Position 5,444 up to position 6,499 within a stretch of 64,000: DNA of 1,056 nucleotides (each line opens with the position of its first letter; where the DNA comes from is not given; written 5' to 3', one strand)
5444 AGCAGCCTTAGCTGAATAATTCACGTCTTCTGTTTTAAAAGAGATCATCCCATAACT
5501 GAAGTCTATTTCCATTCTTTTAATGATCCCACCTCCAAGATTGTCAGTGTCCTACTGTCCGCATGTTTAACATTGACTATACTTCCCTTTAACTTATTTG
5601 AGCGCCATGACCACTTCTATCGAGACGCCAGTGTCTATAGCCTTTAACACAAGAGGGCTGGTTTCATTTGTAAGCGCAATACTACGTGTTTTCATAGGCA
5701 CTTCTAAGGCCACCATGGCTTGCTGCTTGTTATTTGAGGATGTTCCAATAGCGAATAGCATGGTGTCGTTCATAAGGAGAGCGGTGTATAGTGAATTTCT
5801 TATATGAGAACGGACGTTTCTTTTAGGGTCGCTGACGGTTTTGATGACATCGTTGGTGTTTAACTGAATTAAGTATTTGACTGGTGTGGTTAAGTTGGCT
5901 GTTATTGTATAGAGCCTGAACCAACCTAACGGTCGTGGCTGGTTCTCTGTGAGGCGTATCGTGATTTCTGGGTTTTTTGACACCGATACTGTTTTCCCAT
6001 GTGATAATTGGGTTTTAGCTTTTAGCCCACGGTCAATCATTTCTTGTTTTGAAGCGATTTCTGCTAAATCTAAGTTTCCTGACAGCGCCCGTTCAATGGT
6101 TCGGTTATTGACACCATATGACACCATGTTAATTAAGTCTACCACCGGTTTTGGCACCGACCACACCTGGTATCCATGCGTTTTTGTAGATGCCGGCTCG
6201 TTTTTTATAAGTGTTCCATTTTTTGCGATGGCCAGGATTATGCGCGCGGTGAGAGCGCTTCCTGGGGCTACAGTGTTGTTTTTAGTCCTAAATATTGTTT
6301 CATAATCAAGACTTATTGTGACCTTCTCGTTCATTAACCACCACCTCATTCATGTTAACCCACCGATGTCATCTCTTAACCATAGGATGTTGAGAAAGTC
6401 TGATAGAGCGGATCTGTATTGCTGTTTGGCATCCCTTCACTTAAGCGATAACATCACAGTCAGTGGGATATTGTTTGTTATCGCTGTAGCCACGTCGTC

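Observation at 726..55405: A fast-diverging paralog family of about 21 members fills roughly a quarter of the window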

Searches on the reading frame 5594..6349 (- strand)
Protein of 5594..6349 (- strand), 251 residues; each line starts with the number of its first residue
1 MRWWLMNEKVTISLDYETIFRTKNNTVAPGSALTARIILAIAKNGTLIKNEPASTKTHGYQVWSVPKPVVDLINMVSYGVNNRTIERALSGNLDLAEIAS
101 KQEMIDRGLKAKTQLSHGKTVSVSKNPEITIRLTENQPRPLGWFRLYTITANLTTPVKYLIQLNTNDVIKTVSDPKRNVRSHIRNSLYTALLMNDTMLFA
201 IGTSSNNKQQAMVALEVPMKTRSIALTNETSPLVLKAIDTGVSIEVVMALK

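Call 9: search_protein_families(library=pfam, proteins=[window:5594-6349:-], max_evalue=1)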
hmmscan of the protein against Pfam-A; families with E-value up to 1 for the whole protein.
window:5594-6349:- (251 aa): 1 family
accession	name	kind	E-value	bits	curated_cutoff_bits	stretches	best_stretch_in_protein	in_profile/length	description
PF04925.20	SHQ1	-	0.11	12.4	22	1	144-208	101-165/186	SHQ1 protein, Shq1 domain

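Call 10: search_protein_families(library=phrogs, proteins=[window:5594-6349:-], max_evalue=0.1)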
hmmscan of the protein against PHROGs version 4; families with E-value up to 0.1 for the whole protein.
window:5594-6349:- (251 aa): 0 families

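Call 13: search_dna_similar(query=window:5594-6349:-, collection=phages, mode=protein, max_evalue=0.01, max_rows=15)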
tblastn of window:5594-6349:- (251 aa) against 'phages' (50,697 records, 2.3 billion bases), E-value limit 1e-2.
No match.
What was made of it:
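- On AcrID1 / known archaeal anti-CRISPR families: tblastn of the 5594 member against 50,697 phage and archaeal-virus records: no match (call 13).
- Closest known: AcrID1-type anti-CRISPR paralogue clusters of Rudiviridae. Different: No sequence relationship: tblastn of a member against the GenBank phage/archaeal-virus collection found nothing, and there was no PHROG hit (calls 10, 13).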

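Call 19: find_homologous_proteins(query=A1, max_evalue=0.001)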
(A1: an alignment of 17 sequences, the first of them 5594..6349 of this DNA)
Query A1 (17 sequences) (251 aa, profile of the alignment): 4 proteins with E <= 0.001 among 6122 candidates.
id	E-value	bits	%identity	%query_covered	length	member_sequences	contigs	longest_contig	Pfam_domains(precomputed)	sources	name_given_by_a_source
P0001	6.7e-62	228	99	98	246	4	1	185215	-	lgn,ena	-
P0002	2.0e-39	154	-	-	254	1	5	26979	-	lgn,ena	-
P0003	5.8e-39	153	-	-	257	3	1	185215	-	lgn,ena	-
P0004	2.7e-38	150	57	98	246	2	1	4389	-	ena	-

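Call 25: find_encoding_contigs(protein=P0004, flank=10000, max_places=6)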
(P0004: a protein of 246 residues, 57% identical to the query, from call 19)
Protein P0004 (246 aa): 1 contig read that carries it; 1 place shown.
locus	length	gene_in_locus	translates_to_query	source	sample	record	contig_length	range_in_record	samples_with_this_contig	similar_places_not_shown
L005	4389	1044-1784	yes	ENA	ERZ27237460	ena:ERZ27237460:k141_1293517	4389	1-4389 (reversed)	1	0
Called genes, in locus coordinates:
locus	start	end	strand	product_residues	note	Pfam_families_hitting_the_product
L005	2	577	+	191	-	?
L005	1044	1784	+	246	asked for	-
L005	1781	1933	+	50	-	-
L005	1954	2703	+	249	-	-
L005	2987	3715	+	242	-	-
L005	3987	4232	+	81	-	-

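Call 31: search_protein_representatives(alignment_id=A1)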
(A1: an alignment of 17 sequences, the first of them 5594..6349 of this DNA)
Query: 17 sequences, 252 profile positions. Proteins with E-value up to 0.001 (for the whole library): 39; up to 1e-10: 31; up to 1e-30: 13. The best 39 are listed.
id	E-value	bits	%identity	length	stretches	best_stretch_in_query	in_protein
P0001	2.1e-62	227.6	-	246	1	7-252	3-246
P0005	5.5e-61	223.0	-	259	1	8-252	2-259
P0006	1.9e-57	211.4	-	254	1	7-252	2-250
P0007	3.5e-55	204.0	-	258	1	9-252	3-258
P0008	8.2e-46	173.3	-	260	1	1-252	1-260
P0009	6.3e-43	163.8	-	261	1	6-251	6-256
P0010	1.5e-42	162.6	-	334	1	5-252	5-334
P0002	6.2e-40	154.0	-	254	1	1-252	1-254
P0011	7.9e-40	153.7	-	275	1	1-251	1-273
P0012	9.3e-40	153.5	-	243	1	21-252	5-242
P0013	1.9e-39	152.5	-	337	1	1-252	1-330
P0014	1.0e-33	133.7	-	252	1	7-252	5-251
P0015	2.0e-32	129.4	-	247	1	1-252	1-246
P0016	6.5e-29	117.9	-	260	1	4-251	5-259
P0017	1.2e-28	117.0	-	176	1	63-252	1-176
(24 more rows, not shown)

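Call 42: predict_structure(alignment_id=A2)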
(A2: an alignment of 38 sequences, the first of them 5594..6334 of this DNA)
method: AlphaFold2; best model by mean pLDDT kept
length: 246 residues; sequences in the alignment: 38
mean_pLDDT: 94.4   pTM: 0.86
mean pLDDT of the five models: 94.4, 93.6, 93.4, 93.0, 92.7
residues with pLDDT >= 90: 230; 70-90: 9; 50-70: 4; < 50: 3
segments of 3 or more residues with pLDDT < 50: 135-137
pLDDT, mean of each block of 10 residues (from residue 1): 95 95 95 97 95 95 97 95 93 95 97 97 96 62 97 96 97 97 96 96 94 96 95 97 96
secondary structure, 60 per line:
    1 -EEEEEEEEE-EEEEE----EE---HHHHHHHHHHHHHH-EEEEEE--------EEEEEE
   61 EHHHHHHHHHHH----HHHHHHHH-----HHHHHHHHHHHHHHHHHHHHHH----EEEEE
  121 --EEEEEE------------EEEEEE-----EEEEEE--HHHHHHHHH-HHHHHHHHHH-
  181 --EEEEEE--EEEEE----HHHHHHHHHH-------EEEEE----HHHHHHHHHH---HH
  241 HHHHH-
elements in order: E2-10 E12-16 H26-39 E41-46 E55-61 H62-72 H77-84 H90-111 E116-120 E123-128 E141-146 E152-157 H160-168 H170-179 E183-188 E191-195 H200-209 E217-221 H226-235 H239-245
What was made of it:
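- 5594..6334 (-): Family member, group B (246 aa from the ATG preceded by a Shine-Dalgarno-like GAGGTGG). This is the AlphaFold reference member. pLDDT 94.4, pTM 0.86; the tail forms helices 226-235 and 239-245 (call 42).
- On Poxvirus-type ANK/F-box (PRANC) adaptors: The body is a two-domain alpha/beta fold (call 42).
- Checked: The N-core and its guessed secondary structure are borne out by the AlphaFold model: H26-39, E41-46, E55-61, H62-72 (call 42).
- AlphaFold of the 5594 member: pLDDT 94.4, pTM 0.86, with tail helices at pLDDT about 96 (call 42). The tail has a helix-turn-helix-like layout (call 42). The fold signal is strong enough for pLDDT 94 from 38 sequences (call 42).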

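Call 44: fold_search(model_id=the predicted structure, library=pdb)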
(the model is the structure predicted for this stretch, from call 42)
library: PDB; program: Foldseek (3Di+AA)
matches with E <= 10: 612; with E <= 0.001: 0
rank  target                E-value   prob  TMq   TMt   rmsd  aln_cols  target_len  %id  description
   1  7qpx_A                2.9e-01  0.60  0.16  0.40   5.3        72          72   12  Complex of rice blast (Magnaporthe oryzae) effector protein AVR-PikC with an engineered HMA domain of Pikp-1 (Pikp-SNK (released 2022-06-22)
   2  7bnt_B                4.1e-01  0.47  0.15  0.36   5.6        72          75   10  Complex of rice blast (Magnaporthe oryzae) effector protein AVR-PikD with a predicted ancestral HMA domain of Pik-1 fr (released 2021-02-17)
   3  6g10_B                4.1e-01  0.28  0.13  0.28   8.0        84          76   13  Complex of rice blast (Magnaporthe oryzae) effector protein AVR-PikD with the HMA domain of Pikp-1 from rice (Oryza sa (released 2018-06-13)
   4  7qzd_A                4.3e-01  0.51  0.16  0.39   5.3        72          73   10  Complex of rice blast (Magnaporthe oryzae) effector protein AVR-PikF with an engineered HMA domain of Pikp-1 (Pikp-SNK (released 2022-06-22)
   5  9bct_G                4.3e-01  0.07  0.13  0.18  13.6       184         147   15  Cryo-EM structure of Thermococcus kodakarensis FttA-dependent transcription pre-termination complex containing 44 nt R (released 2024-07-31)
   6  5a6p_B                5.7e-01  0.38  0.14  0.36   5.3        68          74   12  Heavy metal associated domain of NLR-type immune receptor Pikp1 from rice (Oryza sativa) (released 2015-08-26)
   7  9qeq_Z                5.7e-01  0.04  0.12  0.07  18.4       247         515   10  Structure of the transcribing Pol II-DSIF-SPT6-U1 snRNP complex (released 2025-07-09)
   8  7nmm_A                6.4e-01  0.41  0.15  0.36   5.5        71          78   13  Complex of rice blast (Magnaporthe oryzae) effector protein APikL2F with the host target sHMA94 from Setaria italica (released 2021-03-24)
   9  7qpx_D                6.4e-01  0.28  0.13  0.32   5.4        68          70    9  Complex of rice blast (Magnaporthe oryzae) effector protein AVR-PikC with an engineered HMA domain of Pikp-1 (Pikp-SNK (released 2022-06-22)
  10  5a6w_B                6.4e-01  0.23  0.13  0.31   8.2        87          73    9  Complex of rice blast (Magnaporthe oryzae) effector protein AVR-PikD with the HMA domain of Pikp1 from rice (Oryza sat (released 2015-08-26)
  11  7zpk_C                6.4e-01  0.08  0.18  0.19  26.0       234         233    8  Mammalian Dicer in the "pre-dicing state" with pre-miR-15a substrate and TARBP2 subunit (released 2022-11-16)
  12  7nmm_C                6.7e-01  0.41  0.15  0.36   5.5        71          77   13  Complex of rice blast (Magnaporthe oryzae) effector protein APikL2F with the host target sHMA94 from Setaria italica (released 2021-03-24)
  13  5j57_A                6.7e-01  0.41  0.16  0.15   4.8        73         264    7  V5E1-RTA complex (released 2016-12-07)
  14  6g10_A                6.7e-01  0.25  0.16  0.35   5.6        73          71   12  Complex of rice blast (Magnaporthe oryzae) effector protein AVR-PikD with the HMA domain of Pikp-1 from rice (Oryza sa (released 2018-06-13)
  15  6z1y_C                6.7e-01  0.21  0.17  0.17   7.3       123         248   13  Crystal structure of type-I ribosome-inactivating protein trichobakin (TBK) (released 2020-05-27)
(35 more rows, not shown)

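Call 46: fold_search(model_id=the predicted structure, library=viral)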
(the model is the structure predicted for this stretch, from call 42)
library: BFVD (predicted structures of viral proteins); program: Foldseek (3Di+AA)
matches with E <= 10: 430; with E <= 0.001: 0
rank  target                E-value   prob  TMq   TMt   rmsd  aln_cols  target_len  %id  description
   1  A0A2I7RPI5            1.0e-01  0.14  0.16  0.19  16.8       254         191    7  (no name in the UniProt tables at hand)
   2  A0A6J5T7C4            2.1e-01  0.75  0.17  0.48   4.5        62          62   16  Uncharacterized protein [uncultured Caudovirales phage]
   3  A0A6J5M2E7            2.4e-01  0.51  0.16  0.26   7.5        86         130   16  Uncharacterized protein [uncultured Caudovirales phage]
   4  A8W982                2.4e-01  0.14  0.16  0.10  13.3       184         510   10  Uncharacterized protein [Choristoneura fumiferana cypovirus]
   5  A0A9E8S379            3.4e-01  0.89  0.20  0.19   3.6        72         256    8  (no name in the UniProt tables at hand)
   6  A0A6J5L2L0            3.4e-01  0.82  0.20  0.44   4.3        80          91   12  Uncharacterized protein [uncultured Caudovirales phage]
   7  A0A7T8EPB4            3.6e-01  0.12  0.17  0.15  11.3       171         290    8  Uncharacterized protein [Erwinia phage pEa_SNUABM_5]
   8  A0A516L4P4            3.8e-01  0.38  0.15  0.31   6.7        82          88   15  (no name in the UniProt tables at hand)
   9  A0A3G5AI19            4.0e-01  0.63  0.15  0.39   4.9        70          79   16  Uncharacterized protein [Sylvanvirus sp.]
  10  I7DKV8                4.0e-01  0.30  0.21  0.32   8.3       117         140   14  Uncharacterized protein [Pseudomonas phage PA7]
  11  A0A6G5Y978            4.5e-01  0.60  0.17  0.34   5.2        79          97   11  (no name in the UniProt tables at hand)
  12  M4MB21                4.5e-01  0.10  0.17  0.15  22.0       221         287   11  (no name in the UniProt tables at hand)
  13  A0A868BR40            4.7e-01  0.38  0.14  0.34   4.9        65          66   11  (no name in the UniProt tables at hand)
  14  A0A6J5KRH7            4.7e-01  0.06  0.12  0.08  17.8       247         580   12  Uncharacterized protein [uncultured Caudovirales phage]
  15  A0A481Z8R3            5.0e-01  0.08  0.15  0.17  17.7       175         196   12  Uncharacterized protein [Pithovirus LCPAC302]
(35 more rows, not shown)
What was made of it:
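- On Any solved or predicted viral structure (PDB, BFVD): Full-length model (pLDDT 94): best PDB E 0.29 with query TM-score 0.16; best BFVD E 0.10 (calls 44, 46).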

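Call 50: search_solved_structures(query=A2, max_evalue=10)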
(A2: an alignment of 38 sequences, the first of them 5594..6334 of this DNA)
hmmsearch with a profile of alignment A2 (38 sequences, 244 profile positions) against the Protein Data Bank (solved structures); distinct sequences matched with E-value up to 10: 6.
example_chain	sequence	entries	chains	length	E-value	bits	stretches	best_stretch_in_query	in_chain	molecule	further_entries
9arw_F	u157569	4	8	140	0.1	15.4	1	96-205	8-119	CRISPR type III-B/RAMP module-associated protein Cmr5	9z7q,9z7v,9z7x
8at2_C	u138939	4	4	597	0.45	13.3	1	137-183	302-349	HAUS augmin-like complex subunit 3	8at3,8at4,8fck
9maq_A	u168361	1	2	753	0.47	13.2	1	62-153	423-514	Alpha-1,4 glucan phosphorylase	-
9vbl_A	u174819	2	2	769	0.48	13.2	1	62-153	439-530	Alpha-1,4 glucan phosphorylase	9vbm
5zdh_P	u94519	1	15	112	0.53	13.1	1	19-68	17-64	Type II secretion system lipoprotein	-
3jcr_3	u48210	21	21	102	0.78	12.5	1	193-236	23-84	LSm3 | U6 snRNA-associated Sm-like protein LSm3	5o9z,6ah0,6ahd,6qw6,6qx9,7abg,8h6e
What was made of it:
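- On Any solved or predicted viral structure (PDB, BFVD): PDB sequence-profile search: best E 0.1 (call 50).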

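Call 51: search_protein_families(library=padloc, alignment_id=A2, max_evalue=0.1)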
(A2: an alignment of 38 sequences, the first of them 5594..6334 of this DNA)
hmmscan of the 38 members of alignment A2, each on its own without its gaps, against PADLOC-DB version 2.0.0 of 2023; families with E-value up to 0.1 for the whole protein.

A. member 1, window:5594-6334:- (246 aa): 0 families

B. families by the number of members that match (of 38 scanned): 8 families
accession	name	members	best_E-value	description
PDLC00139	GajB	1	0.0014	UrvD helicase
PDLC04659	PDC-M46A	1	0.0022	-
PDLC00925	Cas1f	1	0.013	"CRISPR-associated endonuclease Cas1, subtype I-F/YPEST"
PDLC02026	Cas1fv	1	0.02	-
PDLC01411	Cas10_Id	1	0.021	CAS-I-D; effector_LS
PDLC01331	Cas1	1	0.021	"CAS-I,CAS-II,CAS-III,CAS-IV,CAS-V,CAS-VI; acquisition_1"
PDLC03486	REase_II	1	0.025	Type II restriction enzyme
PDLC04268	PDC-M01B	1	0.049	-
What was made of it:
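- On Any Pfam / PHROG / PADLOC family: PADLOC: single-member chance hits only (call 51).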

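Call 55: find_encoding_contigs(protein=P0011, flank=10000, max_places=4)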
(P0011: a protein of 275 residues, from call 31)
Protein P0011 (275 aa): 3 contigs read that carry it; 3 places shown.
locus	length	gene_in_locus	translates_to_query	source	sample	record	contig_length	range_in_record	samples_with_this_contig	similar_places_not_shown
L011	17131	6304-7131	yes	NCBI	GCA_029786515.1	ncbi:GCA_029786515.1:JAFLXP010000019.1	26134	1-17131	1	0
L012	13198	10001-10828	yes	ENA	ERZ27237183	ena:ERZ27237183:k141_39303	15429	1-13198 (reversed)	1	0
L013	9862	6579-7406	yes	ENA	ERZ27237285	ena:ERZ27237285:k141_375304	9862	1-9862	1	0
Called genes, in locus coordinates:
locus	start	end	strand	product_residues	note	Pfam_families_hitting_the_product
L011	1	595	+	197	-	?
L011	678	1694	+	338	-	-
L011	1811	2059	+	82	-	-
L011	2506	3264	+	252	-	-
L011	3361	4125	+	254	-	-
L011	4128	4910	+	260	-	-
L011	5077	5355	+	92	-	-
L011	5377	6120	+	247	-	-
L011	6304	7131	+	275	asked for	-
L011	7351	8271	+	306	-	PF08271:Zn_Ribbon_TF (weak), PF00382:TFIIB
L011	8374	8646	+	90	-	-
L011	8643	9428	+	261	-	-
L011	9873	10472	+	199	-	-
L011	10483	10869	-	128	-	-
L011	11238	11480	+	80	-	-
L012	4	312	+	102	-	-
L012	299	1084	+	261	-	-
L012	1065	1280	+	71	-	-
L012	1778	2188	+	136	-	-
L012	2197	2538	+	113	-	PF14192:DUF4314 (weak)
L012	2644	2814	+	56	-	-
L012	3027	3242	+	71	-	-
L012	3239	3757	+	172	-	PF00782:DSPc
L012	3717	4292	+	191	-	-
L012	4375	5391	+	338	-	-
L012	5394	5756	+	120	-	-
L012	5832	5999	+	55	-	-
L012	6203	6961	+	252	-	-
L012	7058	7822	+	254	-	-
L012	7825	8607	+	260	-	-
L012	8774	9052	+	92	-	-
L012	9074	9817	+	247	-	-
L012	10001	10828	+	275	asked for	-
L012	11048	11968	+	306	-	PF08271:Zn_Ribbon_TF (weak), PF00382:TFIIB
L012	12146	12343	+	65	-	-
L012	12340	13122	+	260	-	-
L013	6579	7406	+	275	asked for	-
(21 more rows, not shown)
